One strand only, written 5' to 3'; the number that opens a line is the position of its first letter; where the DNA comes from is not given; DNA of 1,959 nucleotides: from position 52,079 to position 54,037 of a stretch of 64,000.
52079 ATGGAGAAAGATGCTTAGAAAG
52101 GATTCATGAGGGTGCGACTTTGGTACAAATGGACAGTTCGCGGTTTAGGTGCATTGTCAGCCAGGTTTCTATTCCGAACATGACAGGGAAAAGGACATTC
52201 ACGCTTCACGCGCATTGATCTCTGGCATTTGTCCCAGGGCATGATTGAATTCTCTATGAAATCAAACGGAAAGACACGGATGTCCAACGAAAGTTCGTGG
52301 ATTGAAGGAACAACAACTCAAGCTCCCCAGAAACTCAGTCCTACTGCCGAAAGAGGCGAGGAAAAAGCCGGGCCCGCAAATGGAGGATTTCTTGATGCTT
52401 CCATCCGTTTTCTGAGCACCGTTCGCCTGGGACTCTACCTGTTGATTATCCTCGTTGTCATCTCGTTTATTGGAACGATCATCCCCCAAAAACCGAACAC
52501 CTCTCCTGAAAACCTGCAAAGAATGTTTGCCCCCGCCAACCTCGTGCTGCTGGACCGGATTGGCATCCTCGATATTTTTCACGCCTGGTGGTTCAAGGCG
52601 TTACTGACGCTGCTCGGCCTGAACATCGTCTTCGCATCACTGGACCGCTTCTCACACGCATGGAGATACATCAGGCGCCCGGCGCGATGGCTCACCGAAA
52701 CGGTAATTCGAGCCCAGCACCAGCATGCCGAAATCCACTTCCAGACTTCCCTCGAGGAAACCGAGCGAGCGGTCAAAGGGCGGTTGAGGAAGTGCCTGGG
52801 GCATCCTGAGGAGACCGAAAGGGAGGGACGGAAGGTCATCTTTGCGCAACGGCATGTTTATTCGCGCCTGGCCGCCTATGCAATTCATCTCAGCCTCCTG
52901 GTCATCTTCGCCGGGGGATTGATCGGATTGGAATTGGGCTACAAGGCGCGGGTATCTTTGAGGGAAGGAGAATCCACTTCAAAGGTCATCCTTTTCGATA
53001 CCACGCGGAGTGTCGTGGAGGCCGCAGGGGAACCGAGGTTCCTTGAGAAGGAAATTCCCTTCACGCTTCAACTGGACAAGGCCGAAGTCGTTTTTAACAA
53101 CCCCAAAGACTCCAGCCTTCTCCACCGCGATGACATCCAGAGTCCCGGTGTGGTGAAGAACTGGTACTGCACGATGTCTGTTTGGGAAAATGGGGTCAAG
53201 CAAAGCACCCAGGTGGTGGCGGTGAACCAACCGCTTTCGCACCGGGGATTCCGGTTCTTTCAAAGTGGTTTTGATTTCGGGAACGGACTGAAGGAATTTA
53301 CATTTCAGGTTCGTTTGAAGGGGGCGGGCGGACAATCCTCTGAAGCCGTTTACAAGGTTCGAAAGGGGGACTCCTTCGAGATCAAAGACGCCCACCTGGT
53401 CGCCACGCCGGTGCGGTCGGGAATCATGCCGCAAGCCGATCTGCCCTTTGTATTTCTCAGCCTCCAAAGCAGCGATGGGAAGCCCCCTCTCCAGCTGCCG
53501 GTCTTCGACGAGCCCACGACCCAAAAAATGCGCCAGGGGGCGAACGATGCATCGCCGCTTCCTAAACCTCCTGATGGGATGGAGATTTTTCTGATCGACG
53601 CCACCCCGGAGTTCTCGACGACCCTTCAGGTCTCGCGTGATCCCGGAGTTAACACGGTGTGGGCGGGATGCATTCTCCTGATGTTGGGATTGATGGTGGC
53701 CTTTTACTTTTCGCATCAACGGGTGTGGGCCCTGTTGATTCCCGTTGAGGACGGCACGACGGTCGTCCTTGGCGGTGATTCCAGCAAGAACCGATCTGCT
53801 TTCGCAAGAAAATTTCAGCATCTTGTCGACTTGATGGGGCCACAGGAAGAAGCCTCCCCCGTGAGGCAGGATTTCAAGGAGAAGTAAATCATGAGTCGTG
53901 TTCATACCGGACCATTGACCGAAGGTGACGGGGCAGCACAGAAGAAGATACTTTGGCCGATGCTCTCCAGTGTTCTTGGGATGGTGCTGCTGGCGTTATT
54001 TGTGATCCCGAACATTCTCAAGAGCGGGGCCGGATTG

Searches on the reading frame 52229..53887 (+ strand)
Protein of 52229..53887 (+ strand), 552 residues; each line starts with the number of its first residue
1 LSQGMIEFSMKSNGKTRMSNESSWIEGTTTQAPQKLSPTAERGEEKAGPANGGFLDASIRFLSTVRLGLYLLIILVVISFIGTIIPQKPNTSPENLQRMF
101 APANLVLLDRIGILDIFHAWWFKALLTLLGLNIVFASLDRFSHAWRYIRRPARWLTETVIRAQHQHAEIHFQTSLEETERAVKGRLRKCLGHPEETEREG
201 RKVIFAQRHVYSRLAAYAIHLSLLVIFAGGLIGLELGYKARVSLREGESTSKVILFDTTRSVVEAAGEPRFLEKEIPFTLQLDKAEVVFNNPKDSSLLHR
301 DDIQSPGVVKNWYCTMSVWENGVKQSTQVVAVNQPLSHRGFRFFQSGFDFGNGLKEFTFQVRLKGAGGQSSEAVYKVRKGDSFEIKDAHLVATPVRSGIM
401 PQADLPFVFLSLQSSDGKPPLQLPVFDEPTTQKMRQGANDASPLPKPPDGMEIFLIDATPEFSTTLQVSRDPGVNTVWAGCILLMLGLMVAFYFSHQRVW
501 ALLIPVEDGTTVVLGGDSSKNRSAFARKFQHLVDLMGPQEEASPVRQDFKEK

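Call 9: search_protein_families(library=pfam, proteins=[window:52229-53887:+])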
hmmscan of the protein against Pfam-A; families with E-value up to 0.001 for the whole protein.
window:52229-53887:+ (552 aa): 1 family
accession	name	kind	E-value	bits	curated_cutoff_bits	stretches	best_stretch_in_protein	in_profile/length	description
PF05140.19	ResB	-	3.1e-78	264.2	24.6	1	65-530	1-486/486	ResB-like family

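Call 15: find_related_loci(query=window:52280-53887:+, collection=genome_contigs, flank=10000)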
Query window:52280-53887:+ (535 aa) in genome_contigs; peptide patterns used: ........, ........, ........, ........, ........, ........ (x = any residue, [..] = any of these).
157 stretches matched a pattern; 43 encode a relative of the query (tblastn E <= 1e-3); 43 distinct loci.
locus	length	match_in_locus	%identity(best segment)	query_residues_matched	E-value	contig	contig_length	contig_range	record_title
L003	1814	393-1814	75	3-476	0e+0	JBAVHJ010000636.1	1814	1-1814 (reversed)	MAG: Terriglobia bacterium isolate MFD05911_ilm_asm_bin3 k127_65069, whole genome shotgun sequence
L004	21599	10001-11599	77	2-534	0e+0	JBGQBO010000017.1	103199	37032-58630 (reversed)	MAG: Terriglobia bacterium isolate OBJ2_061818_110_62 k141_397002_length_103199_cov_15.3326, whole genome shotgun sequen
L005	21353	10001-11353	31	45-526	5e-64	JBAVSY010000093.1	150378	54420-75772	MAG: Candidatus Korobacteraceae bacterium isolate MFD01097_ilm_asm_bin2 k127_79127, whole genome shotgun sequence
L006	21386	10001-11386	30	45-535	6e-62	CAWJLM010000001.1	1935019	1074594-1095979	MAG: uncultured Acidobacteriaceae bacterium isolate MFD02472.bin.1.12 genome assembly, contig: contig_107, whole genome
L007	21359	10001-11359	30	45-526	1e-61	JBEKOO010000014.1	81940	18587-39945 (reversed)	MAG: Candidatus Korobacteraceae bacterium isolate SPRUCE 442 SPRUCE_442_14, whole genome shotgun sequence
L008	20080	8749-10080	29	45-515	4e-61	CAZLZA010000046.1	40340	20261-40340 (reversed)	MAG TPA_asm: uncultured Acidobacteriaceae bacterium isolate binchicken_co3_565 genome assembly, contig: NODE_2877_length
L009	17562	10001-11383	29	45-535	1e-60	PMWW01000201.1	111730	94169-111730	MAG: Acidobacteriaceae bacterium isolate bog_169 73.20110700_S3M.38_contig_427, whole genome shotgun sequence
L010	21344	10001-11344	30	45-522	4e-60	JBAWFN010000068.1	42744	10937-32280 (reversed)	MAG: Terriglobales bacterium isolate MFD01509_ilm_asm_bin21 k127_15960, whole genome shotgun sequence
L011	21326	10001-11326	30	45-516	2e-59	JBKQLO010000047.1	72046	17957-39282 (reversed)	MAG: Terriglobales bacterium isolate CRr3G3H3I__bin_105 CRr3G3H3I_000000057764, whole genome shotgun sequence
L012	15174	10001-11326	30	45-516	4e-59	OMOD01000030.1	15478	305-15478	Acidobacteriaceae bacterium SbA1 strain Peat soil MAG SbA1 genome assembly, contig: SBA1_Contig_125, whole genome shotgu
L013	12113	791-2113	30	45-515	1e-58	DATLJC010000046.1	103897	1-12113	MAG TPA_asm: Candidatus Saccharimonadales bacterium isolate SMAG_U13685 k141_42689, whole genome shotgun sequence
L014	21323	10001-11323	33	45-516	4e-58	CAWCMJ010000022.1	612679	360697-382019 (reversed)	MAG: uncultured Acidobacteriaceae bacterium isolate MFD05502.bin.1.234 genome assembly, contig: contig_56364, whole geno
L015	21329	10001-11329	31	45-517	7e-58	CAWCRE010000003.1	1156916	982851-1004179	MAG: Terriglobia bacterium isolate MFD01213.bin.2.134 genome assembly, contig: contig_2231, whole genome shotgun sequenc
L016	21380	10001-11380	30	45-535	5e-58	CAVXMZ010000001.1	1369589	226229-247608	MAG: uncultured Acidobacteriaceae bacterium isolate MFD01716.bin.1.118 genome assembly, contig: contig_13657, whole geno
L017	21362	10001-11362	31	35-517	1e-56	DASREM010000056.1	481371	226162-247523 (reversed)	MAG TPA_asm: Terriglobales bacterium isolate SMAG_U10006 k141_2464699, whole genome shotgun sequence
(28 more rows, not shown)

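Call 34: search_protein_families(library=pfam, proteins=[L004:18448-19566:+, L004:16452-18467:+, L004:2883-3200:+], max_evalue=0.01)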
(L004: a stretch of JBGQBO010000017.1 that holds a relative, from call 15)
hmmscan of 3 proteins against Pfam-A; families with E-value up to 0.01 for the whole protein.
L004:18448-19566:+ (372 aa): 4 families
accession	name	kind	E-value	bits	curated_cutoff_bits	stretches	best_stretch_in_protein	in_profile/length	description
PF14522.11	Cytochrome_C7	-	2.6e-13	50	24.8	3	190-272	11-66/67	Cytochrome c7 and related cytochrome c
PF14537.11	Cytochrom_c3_2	-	3.1e-10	40.8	25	2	90-172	5-78/79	Cytochrome c3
PF00684.25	DnaJ_CXXCXGXG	-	1.3e-08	35.5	32.7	0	66-120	16-63/65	DnaJ central domain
PF09699.15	Paired_CXXCH_1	-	6.6e-07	29.4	20.6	1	197-234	8-40/41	Doubled CXXCH motif (Paired_CXXCH_1)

L004:16452-18467:+ (671 aa): 5 families
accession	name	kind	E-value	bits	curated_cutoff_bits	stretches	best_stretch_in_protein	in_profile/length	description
PF02518.31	HATPase_c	-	5.7e-25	88.3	26.4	1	552-655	2-109/111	Histidine kinase-, DNA gyrase B-, and HSP90-like ATPase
PF00512.31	HisKA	-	2.2e-10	40.9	26.9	1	425-499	3-63/66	His Kinase A (phospho-acceptor) domain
PF02743.24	dCache_1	-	2.1e-08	34.5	45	1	114-353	5-240/240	Cache domain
PF13589.12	HATPase_c_3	-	0.00036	21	25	1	556-616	3-61/137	Histidine kinase-, DNA gyrase B-, and HSP90-like ATPase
PF13581.12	HATPase_c_2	-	0.0011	19.4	27.4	1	559-633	39-112/127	Histidine kinase-like ATPase domain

L004:2883-3200:+ (105 aa): 0 families
